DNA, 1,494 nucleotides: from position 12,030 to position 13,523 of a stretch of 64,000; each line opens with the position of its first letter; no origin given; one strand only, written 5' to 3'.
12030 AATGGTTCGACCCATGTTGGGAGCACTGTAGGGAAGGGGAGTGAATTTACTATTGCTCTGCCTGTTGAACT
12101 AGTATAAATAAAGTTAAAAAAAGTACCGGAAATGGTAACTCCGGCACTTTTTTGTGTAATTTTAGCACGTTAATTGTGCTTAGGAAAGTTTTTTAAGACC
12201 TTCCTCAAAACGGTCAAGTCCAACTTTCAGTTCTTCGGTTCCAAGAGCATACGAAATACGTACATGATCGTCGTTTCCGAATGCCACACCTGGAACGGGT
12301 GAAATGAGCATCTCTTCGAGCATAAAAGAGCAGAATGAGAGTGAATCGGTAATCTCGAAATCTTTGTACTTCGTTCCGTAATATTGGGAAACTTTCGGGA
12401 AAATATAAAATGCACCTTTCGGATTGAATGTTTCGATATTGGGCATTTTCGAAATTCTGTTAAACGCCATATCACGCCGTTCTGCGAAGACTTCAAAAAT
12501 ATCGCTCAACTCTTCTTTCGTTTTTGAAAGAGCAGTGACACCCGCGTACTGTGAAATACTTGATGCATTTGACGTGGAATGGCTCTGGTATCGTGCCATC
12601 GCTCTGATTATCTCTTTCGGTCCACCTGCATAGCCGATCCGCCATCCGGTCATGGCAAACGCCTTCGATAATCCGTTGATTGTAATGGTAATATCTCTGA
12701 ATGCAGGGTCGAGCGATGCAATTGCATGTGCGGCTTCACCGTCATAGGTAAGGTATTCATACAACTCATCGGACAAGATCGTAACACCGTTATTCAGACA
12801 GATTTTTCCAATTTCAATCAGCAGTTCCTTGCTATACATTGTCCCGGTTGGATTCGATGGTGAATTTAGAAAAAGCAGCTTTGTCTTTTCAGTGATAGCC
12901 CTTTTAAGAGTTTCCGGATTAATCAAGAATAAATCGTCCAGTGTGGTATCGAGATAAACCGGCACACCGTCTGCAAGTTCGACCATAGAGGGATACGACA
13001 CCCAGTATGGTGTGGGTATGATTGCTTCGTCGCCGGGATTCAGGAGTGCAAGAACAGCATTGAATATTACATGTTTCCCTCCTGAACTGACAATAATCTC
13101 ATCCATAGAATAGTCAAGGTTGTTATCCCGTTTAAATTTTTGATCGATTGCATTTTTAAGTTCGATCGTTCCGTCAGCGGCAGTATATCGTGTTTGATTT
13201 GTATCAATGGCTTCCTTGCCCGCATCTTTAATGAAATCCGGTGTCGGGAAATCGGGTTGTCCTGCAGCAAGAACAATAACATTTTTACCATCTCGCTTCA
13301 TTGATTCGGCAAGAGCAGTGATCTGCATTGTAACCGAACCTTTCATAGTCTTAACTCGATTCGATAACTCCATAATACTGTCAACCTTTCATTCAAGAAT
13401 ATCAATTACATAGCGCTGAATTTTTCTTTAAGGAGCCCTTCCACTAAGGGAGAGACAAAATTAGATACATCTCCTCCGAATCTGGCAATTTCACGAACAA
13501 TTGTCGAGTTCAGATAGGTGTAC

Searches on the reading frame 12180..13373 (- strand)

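Call 67: search_protein_families(library=ncbifam, proteins=[window:12180-13373:-], max_evalue=1e-10)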
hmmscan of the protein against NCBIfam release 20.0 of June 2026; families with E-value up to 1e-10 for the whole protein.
window:12180-13373:- (397 aa): 57 families (the best 25 are shown)
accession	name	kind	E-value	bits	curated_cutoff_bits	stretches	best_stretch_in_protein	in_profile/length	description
NF041091.1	asp_aminotase_Arch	equivalog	1.8e-116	389.1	550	1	4-392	1-374/376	aspartate aminotransferase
NF004769.0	PRK06107.1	equivalog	2.9e-115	385.3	617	1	4-396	7-401/402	aspartate transaminase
NF005817.0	PRK07683.1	equivalog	1.5e-91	307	575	1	4-395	6-383/387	aminotransferase A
NF004975.0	PRK06348.1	equivalog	6.4e-85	285.5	549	1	4-391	7-381/384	pyridoxal phosphate-dependent aminotransferase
NF041364.1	GntC_guanitoxin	equivalog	4.5e-81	272.5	415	1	35-391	3-355/356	guanitoxin biosynthesis PLP-dependent (S)-gamma-hydroxy-L-arginine cyclodehydratase GntC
NF005816.0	PRK07682.1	equivalog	1.7e-79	267.3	620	1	2-395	5-385/390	aminotransferase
NF005588.0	PRK07309.1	equivalog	8.9e-78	261.9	576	1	29-394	29-387/391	pyridoxal phosphate-dependent aminotransferase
NF006229.0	PRK08361.1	equivalog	5.5e-77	259.4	624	1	5-395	12-390/391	aspartate aminotransferase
NF004770.0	PRK06108.1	subfamily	2e-73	247.5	422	1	4-395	14-394/396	pyridoxal phosphate-dependent aminotransferase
NF006756.0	PRK09276.1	subfamily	3.6e-69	233.6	507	1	1-391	2-384/387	LL-diaminopimelate aminotransferase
TIGR03540.1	DapC_direct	equivalog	9.5e-69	232.1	593.25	1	3-390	2-381/383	LL-diaminopimelate aminotransferase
NF004621.0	PRK05957.1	equivalog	2.8e-67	227.1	498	1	27-396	24-386/389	pyridoxal phosphate-dependent aminotransferase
NF005744.0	PRK07568.1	subfamily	6.2e-66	222.8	389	1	1-395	1-392/398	pyridoxal phosphate-dependent aminotransferase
NF006514.0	PRK08960.1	equivalog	1.4e-64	218.3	554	1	2-395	4-387/388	pyridoxal phosphate-dependent aminotransferase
NF006230.0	PRK08363.1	equivalog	1.8e-64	218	534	1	3-395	4-394/398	alanine aminotransferase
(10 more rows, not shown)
